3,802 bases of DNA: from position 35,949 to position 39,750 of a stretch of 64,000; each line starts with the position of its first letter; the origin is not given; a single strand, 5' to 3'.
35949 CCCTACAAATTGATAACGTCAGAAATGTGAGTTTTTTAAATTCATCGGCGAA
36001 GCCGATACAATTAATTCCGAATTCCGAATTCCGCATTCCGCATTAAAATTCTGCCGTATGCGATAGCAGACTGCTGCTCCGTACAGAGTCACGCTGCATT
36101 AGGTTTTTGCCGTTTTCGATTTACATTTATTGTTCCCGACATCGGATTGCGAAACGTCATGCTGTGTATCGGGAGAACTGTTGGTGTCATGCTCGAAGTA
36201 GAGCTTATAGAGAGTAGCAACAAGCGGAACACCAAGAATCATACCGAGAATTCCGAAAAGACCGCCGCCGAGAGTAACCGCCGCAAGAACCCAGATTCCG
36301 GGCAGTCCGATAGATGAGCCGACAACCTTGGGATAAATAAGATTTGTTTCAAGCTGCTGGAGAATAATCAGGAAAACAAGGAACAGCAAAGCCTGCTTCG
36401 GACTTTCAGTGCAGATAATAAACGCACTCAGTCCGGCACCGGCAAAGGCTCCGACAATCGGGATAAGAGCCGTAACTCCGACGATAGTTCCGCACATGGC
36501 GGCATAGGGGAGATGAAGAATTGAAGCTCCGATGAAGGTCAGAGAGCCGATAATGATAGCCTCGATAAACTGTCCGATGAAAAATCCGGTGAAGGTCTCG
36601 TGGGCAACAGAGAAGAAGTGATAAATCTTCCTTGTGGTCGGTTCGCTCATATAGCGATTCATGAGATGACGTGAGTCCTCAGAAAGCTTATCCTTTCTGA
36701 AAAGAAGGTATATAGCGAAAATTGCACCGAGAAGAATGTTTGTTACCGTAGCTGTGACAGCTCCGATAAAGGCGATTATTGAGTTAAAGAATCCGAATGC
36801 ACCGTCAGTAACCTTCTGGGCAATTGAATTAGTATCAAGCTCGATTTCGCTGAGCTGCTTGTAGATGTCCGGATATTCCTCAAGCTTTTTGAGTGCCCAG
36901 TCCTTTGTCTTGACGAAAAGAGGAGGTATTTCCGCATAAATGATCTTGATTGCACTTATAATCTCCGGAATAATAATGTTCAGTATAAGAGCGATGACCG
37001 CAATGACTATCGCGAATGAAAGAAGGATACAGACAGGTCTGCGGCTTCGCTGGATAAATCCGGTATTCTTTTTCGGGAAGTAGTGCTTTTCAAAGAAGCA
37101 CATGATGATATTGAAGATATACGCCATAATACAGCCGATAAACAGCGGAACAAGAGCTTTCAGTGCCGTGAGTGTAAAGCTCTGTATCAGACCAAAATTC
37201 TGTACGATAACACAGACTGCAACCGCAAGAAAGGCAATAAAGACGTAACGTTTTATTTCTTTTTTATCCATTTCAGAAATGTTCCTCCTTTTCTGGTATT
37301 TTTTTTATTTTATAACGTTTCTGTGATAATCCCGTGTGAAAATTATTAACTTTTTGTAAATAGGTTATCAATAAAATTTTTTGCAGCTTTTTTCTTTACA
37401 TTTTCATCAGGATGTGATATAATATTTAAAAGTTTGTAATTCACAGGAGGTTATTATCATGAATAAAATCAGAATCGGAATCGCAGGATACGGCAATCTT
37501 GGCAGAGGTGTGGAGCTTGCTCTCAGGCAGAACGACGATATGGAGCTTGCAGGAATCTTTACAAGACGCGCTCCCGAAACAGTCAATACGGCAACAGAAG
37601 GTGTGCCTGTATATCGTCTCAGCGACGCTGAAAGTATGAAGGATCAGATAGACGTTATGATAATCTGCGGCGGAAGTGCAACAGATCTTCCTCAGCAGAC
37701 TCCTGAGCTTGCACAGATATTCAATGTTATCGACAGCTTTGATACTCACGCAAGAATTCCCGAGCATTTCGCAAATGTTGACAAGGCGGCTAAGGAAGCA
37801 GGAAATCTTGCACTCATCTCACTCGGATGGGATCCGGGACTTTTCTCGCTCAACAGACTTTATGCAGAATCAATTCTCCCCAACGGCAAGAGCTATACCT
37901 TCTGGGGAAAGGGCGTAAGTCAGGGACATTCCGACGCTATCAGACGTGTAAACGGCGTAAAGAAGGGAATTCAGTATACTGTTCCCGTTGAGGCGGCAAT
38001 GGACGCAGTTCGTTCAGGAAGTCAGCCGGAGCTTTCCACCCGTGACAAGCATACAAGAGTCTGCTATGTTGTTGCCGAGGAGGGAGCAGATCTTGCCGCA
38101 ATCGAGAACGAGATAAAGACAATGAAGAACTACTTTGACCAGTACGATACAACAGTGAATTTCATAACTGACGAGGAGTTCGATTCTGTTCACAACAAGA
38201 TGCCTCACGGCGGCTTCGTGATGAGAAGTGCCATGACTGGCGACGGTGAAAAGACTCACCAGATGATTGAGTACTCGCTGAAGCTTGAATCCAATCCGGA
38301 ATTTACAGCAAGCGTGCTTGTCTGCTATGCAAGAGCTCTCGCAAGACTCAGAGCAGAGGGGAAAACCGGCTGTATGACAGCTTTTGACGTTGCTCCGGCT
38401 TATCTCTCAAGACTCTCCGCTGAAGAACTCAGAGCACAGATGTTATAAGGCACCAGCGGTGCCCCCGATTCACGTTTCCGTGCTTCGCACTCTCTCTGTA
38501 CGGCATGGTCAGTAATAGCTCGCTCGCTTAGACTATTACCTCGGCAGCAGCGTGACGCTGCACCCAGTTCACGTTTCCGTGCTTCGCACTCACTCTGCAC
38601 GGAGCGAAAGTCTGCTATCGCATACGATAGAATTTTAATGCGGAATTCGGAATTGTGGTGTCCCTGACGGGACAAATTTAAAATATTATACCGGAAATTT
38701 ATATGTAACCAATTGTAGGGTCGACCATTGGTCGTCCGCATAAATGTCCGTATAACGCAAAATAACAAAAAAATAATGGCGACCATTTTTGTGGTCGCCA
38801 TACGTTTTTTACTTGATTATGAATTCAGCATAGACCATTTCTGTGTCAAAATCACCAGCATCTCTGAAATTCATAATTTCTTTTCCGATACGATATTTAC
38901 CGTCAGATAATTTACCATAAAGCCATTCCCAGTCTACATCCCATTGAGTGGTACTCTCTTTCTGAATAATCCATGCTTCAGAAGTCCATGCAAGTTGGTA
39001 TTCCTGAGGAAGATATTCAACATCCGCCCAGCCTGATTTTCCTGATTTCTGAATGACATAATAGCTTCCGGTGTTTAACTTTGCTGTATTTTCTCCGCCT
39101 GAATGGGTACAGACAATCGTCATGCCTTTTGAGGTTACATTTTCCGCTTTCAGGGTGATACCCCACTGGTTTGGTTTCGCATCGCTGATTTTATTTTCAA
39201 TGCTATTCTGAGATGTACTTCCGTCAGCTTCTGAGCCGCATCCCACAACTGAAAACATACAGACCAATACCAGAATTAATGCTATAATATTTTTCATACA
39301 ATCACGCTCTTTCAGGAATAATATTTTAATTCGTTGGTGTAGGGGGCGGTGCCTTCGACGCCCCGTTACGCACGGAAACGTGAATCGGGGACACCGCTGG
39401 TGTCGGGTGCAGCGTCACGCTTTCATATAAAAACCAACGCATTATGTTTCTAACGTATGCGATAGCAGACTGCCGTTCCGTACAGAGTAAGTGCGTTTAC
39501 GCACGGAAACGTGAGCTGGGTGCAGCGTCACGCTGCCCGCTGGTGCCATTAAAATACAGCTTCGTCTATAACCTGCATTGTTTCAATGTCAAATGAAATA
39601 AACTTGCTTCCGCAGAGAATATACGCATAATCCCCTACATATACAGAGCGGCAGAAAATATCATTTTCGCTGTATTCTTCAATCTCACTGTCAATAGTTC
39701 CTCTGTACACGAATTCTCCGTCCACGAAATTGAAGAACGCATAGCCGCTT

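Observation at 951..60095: A combinatorial mosaic of short repeat modules fills at least 14 intergenic gaps (about 3.3 kb, about 5% of the window)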

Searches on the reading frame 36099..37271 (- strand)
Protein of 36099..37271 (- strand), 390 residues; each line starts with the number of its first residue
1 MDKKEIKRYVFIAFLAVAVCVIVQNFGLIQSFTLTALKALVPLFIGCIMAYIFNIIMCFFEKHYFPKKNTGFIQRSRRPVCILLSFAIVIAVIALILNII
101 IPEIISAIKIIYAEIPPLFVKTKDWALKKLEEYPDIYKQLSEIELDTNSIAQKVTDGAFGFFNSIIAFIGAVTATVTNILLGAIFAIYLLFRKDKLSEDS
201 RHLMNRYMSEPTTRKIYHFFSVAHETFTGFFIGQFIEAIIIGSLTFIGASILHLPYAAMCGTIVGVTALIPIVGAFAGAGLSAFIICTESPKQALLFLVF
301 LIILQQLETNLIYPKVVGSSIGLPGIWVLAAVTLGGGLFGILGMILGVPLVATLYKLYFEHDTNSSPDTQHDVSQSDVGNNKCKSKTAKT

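Call 8: find_encoding_contigs(protein=window:36099-37271:-, flank=10000, max_places=10)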
Protein window:36099-37271:- (390 aa): no gene with exactly this product is on record in the collection.

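Call 11: search_protein_families(library=pfam, proteins=[window:36099-37271:-])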
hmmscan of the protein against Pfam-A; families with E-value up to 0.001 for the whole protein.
window:36099-37271:- (390 aa): 1 family
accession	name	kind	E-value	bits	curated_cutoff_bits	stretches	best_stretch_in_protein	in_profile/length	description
PF01594.21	AI-2E_transport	-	1.3e-51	176.2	34.3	1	20-357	5-322/327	AI-2E family transporter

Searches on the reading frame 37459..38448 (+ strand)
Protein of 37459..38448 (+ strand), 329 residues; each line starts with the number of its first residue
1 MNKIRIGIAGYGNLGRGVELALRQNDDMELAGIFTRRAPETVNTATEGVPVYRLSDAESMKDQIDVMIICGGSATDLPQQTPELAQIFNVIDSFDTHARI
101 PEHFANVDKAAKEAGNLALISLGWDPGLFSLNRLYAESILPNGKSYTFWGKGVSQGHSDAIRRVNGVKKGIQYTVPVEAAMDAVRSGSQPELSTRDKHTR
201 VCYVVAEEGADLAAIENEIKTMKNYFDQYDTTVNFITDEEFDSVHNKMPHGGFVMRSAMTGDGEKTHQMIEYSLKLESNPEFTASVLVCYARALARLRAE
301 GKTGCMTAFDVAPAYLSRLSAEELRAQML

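Call 11: search_protein_families(library=pfam, proteins=[window:37459-38448:+])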
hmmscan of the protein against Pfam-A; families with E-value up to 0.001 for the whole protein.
window:37459-38448:+ (329 aa): 3 families
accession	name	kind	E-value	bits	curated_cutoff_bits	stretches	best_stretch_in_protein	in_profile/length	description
PF16654.10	DAPDH_C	-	2.4e-76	255.2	30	1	123-278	1-154/154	Diaminopimelic acid dehydrogenase C-terminal domain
PF01113.26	DapB_N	-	0.00038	21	25.6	0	4-68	1-72/124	Dihydrodipicolinate reductase, N-terminus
PF01408.29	GFO_IDH_MocA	-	0.00068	20.8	24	0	4-73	1-72/120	Oxidoreductase family, NAD-binding Rossmann fold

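Call 12: find_homologous_proteins(query=window:37459-38445:+, max_evalue=1e-60)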
Query window:37459-38445:+ (329 aa): 8000 proteins with E <= 1e-60 among 8000 candidates; the best 120 are listed.
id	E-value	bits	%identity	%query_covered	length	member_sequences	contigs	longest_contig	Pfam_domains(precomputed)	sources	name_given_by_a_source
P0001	5.0e-225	763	-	-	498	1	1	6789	PF16654.11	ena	-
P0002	1.4e-203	693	93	100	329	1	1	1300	PF16654.11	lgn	-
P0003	3.7e-198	675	89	100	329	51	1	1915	PF16654.11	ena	-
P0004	1.2e-195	667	88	100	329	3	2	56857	PF16654.11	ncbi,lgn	-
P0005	2.8e-195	666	88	100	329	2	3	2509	PF16654.11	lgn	-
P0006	5.1e-191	652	-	-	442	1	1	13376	PF16654.11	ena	-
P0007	3.6e-190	649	86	100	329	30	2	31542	PF16654.11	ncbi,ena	-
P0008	1.4e-189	647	87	100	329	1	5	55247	PF16654.11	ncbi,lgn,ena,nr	ncbi:MAG: diaminopimelate dehydrogenase [Ruminococcus sp.]|nr:diaminopimelate dehydrogenase [Ruminoc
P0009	1.9e-189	646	86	100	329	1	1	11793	PF16654.11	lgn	-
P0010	3.6e-189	646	86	100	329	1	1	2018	PF16654.11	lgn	-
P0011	4.9e-189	645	86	100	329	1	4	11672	PF16654.11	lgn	-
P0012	5.0e-189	645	85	100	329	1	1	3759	PF16654.11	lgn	-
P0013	6.8e-189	645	86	100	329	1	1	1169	PF16654.11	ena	-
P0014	9.3e-189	644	85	100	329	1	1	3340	PF16654.11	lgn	-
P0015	9.4e-189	644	85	100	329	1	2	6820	PF16654.11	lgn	-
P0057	1.5e-184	630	84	100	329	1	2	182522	PF16654.11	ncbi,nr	ncbi:MAG: diaminopimelate dehydrogenase [Ruminococcus flavefaciens]|nr:diaminopimelate dehydrogenase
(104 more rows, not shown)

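Call 13: find_encoding_contigs(protein=P0001, flank=10000, max_places=3)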
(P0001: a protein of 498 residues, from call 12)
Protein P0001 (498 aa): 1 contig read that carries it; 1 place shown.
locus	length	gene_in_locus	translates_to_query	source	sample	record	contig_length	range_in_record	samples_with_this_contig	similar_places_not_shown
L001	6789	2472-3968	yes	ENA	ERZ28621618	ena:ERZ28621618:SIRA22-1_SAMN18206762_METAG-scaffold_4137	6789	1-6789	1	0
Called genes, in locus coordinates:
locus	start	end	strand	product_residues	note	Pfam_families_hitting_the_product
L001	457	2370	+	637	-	PF00133:tRNA-synt_1, PF01406:tRNA-synt_1e (faint), PF01921:tRNA-synt_1f (faint), PF09334:tRNA-synt_1g, PF00133:tRNA-synt_1, PF08264:Anticodon_1 (weak), PF19303:Anticodon_3, PF01588:tRNA_bind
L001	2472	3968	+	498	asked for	PF16654:DAPDH_C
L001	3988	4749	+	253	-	PF01026:TatD_DNase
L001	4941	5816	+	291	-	PF00398:RrnaAD, PF13649:Methyltransf_25 (faint)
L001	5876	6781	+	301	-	PF00285:Citrate_synt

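Call 14: find_encoding_contigs(protein=P0004, flank=10000, max_places=3)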
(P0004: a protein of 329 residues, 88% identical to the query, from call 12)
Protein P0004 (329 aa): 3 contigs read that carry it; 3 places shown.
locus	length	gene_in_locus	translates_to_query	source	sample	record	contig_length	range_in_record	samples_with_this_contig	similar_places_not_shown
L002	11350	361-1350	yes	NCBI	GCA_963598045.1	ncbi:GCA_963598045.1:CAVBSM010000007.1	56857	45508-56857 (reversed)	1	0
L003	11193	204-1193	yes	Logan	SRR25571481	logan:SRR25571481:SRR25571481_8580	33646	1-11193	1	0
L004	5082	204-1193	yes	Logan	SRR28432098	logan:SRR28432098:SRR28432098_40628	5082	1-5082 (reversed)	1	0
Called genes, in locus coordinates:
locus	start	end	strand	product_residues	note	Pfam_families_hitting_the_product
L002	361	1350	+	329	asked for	PF16654:DAPDH_C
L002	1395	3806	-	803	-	PF09826:Beta_propel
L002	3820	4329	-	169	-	PF07638:Sigma70_ECF (faint), PF04542:Sigma70_r2 (weak), PF08281:Sigma70_r4_2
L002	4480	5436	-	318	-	PF00480:ROK, PF01869:BcrAD_BadFG (weak)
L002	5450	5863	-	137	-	PF21621:MPI_cupin_dom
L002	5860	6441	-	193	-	-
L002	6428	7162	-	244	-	PF01183:Glyco_hydro_25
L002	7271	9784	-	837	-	PF00657:Lipase_GDSL, PF13472:Lipase_GDSL_2, PF13306:LRR_5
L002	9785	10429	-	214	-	PF00730:HhH-GPD, PF00633:HHH (weak)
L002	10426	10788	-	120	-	-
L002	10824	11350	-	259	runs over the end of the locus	PF12833:HTH_18, PF00165:HTH_AraC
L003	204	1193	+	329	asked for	PF16654:DAPDH_C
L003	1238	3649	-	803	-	PF09826:Beta_propel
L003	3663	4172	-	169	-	PF07638:Sigma70_ECF (faint), PF04542:Sigma70_r2 (weak), PF08281:Sigma70_r4_2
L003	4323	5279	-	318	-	PF00480:ROK, PF01869:BcrAD_BadFG (weak)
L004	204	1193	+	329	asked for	PF16654:DAPDH_C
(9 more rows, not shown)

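Call 85: find_encoding_contigs(protein=P0008, flank=10000, max_places=2)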
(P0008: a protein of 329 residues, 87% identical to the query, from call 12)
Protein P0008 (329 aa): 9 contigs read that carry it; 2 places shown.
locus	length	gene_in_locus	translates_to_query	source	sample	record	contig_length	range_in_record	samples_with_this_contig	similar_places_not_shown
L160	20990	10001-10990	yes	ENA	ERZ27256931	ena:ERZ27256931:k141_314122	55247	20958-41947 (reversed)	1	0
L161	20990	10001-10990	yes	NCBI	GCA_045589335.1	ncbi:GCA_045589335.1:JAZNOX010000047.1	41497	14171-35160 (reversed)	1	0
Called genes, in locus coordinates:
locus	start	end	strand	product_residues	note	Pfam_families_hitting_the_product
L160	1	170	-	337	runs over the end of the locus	PF05343:Peptidase_M42, PF04389:Peptidase_M28 (weak), PF01546:Peptidase_M20 (faint)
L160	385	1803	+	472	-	-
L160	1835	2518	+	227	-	PF01128:IspD, PF12804:NTP_transf_3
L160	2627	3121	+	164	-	PF02542:YgbB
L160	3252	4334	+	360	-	PF00266:Aminotran_5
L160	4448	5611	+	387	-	PF00389:2-Hacid_dh, PF02826:2-Hacid_dh_C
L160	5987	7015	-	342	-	PF00793:DAHP_synth_1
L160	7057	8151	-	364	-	PF01264:Chorismate_synt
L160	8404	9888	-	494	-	-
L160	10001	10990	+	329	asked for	PF16654:DAPDH_C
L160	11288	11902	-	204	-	PF01381:HTH_3, PF12844:HTH_19 (weak), PF13560:HTH_31 (weak)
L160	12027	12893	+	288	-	PF02645:DegV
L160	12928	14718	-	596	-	PF00990:GGDEF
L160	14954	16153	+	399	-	PF01594:AI-2E_transport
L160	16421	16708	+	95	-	-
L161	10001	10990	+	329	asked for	PF16654:DAPDH_C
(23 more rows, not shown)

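Call 86: find_encoding_contigs(protein=P0007, flank=10000, max_places=2)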
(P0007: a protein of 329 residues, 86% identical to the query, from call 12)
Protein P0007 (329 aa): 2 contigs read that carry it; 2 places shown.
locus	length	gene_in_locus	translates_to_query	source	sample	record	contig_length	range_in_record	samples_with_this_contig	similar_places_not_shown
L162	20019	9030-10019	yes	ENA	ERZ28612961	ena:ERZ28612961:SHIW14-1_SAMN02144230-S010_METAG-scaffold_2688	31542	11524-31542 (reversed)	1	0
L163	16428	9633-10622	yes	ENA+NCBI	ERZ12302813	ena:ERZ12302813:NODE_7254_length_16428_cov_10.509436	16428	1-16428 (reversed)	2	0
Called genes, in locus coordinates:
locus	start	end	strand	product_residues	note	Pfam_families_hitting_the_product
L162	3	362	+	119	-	?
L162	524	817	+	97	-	-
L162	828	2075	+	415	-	PF13167:GTP-bdg_N, PF16360:GTP-bdg_M, PF00350:Dynamin_N (faint), PF01926:MMR_HSR1, PF02421:FeoB_N (faint)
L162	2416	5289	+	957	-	PF00457:Glyco_hydro_11, PF02018:CBM_4_9, PF01522:Polysacc_deac_1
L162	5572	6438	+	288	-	PF02311:AraC_binding (weak), PF00165:HTH_AraC, PF12833:HTH_18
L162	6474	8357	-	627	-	-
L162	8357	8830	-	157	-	PF04542:Sigma70_r2, PF08281:Sigma70_r4_2, PF04545:Sigma70_r4 (weak)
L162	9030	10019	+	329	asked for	PF16654:DAPDH_C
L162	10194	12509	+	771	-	PF13802:Gal_mutarotas_2, PF01055:Glyco_hydro_31_2nd, PF21365:Glyco_hydro_31_3rd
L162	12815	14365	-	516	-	PF00117:GATase, PF07722:Peptidase_C26, PF02540:NAD_synthase (weak), PF03054:tRNA_Me_trans (faint), PF00958:GMP_synt_C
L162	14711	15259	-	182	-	-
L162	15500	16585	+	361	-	PF00266:Aminotran_5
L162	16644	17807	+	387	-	PF00389:2-Hacid_dh, PF02826:2-Hacid_dh_C, PF03446:NAD_binding_2 (weak)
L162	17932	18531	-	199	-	PF13189:Cytidylate_kin2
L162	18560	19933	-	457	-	PF03600:CitMHS, PF02040:ArsB, PF16980:CitMHS_2 (faint), PF00939:Na_sulph_symp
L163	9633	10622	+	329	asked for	PF16654:DAPDH_C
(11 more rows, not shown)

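Call 87: find_encoding_contigs(protein=P0057, flank=10000, max_places=1)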
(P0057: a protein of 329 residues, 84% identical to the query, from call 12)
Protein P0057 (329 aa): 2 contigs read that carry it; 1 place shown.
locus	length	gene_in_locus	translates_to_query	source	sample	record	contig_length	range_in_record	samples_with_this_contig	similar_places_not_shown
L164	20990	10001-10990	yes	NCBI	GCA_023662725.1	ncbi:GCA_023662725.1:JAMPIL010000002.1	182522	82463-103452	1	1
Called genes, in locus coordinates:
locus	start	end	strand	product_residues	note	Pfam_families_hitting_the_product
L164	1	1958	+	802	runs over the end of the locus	PF09826:Beta_propel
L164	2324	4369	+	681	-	PF16990:CBM_35, PF02156:Glyco_hydro_26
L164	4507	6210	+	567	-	PF00150:Cellulase, PF00404:Dockerin_1 (weak)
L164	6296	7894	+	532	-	PF00005:ABC_tran, PF02463:SMC_N (faint), PF13304:AAA_21 (faint), PF12848:ABC_tran_Xtn, PF00005:ABC_tran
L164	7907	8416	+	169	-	-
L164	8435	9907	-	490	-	-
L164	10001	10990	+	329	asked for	PF16654:DAPDH_C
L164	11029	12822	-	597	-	PF00990:GGDEF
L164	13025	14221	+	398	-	PF01594:AI-2E_transport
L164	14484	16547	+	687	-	PF02901:PFL-like, PF01228:Gly_radical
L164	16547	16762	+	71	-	-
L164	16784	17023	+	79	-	PF01228:Gly_radical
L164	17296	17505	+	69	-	PF04023:FeoA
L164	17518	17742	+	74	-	PF04023:FeoA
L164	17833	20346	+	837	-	PF01926:MMR_HSR1, PF02421:FeoB_N, PF17910:FeoB_Cyto, PF07670:Gate, PF07664:FeoB_C, PF07670:Gate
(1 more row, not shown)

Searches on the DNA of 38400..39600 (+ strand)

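Call 50: search_rna_families(source=window, start=38400, end=39600, threshold=evalue, max_evalue=5)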
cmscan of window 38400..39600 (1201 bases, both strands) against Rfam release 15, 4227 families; matches with E-value up to 5: 4.
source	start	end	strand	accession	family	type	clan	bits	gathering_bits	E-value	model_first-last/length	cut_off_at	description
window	38762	38883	+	RF01808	MicX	Gene; sRNA;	-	25.7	75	0.0026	1-194/194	no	MicX Vibrio cholerae sRNA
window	38685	38820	+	RF01606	plasmodium_snoR31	Gene; snRNA; snoRNA; HACA-box;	-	24.6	60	1.1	1-145/145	no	small nucleolar RNA snoR31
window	38658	38683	+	RF01108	BMV3_UPD-PK1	Cis-reg;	-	16.6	38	2.8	1-26/26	no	Pseudoknot of upstream pseudoknot domain (UPD) of the 3'UTR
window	38543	38577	-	RF03015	Transposase-2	Gene; sRNA;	-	15.7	42.7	2.9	1-69/69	no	Transposase-2 RNA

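Call 60: search_dna_similar(query=window:38449-38801:+, collection=plasmids, mode=distant, max_evalue=0.001, max_rows=10)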
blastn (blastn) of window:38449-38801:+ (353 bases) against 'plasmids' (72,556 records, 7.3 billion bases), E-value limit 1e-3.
No match.

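Call 61: search_dna_similar(query=window:38449-38801:+, collection=phages, mode=distant, max_evalue=0.001, max_rows=10)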
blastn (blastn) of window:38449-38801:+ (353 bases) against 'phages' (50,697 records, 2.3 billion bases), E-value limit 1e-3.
No match.
